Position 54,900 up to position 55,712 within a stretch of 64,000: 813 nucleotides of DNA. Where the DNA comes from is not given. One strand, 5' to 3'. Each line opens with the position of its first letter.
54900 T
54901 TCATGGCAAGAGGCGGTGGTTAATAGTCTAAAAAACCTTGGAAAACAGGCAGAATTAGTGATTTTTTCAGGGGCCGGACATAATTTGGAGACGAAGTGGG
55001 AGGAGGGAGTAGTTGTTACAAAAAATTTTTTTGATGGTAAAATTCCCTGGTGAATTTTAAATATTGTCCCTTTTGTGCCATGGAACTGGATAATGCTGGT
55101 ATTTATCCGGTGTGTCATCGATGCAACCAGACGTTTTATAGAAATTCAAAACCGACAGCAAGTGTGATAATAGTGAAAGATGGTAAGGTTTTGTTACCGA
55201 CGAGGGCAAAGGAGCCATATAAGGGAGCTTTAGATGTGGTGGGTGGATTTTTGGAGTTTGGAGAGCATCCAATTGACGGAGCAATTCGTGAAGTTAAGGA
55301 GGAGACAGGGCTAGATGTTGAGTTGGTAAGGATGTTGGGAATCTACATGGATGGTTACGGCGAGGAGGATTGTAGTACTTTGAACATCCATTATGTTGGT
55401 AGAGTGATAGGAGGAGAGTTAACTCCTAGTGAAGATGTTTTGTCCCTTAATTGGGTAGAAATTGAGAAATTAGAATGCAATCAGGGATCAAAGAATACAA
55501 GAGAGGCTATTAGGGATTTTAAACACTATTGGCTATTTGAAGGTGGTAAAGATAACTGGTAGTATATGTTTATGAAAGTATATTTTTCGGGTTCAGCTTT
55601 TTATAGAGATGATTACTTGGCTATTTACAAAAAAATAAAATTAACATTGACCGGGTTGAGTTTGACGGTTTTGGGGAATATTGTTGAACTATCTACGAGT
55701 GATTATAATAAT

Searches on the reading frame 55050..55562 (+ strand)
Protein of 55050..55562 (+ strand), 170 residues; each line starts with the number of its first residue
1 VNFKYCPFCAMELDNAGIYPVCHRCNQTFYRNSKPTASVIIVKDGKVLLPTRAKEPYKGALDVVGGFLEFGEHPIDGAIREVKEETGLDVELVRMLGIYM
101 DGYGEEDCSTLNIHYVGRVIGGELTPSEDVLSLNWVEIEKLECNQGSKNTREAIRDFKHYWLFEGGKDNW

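Call 93: search_protein_families(library=pfam, proteins=[window:55050-55562:+], max_evalue=0.00001)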
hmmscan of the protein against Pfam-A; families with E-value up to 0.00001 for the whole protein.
window:55050-55562:+ (170 aa): 1 family
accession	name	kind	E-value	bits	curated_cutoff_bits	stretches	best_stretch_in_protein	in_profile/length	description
PF00293.34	NUDIX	-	2.7e-18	66.7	21.1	1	35-157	4-134/134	NUDIX domain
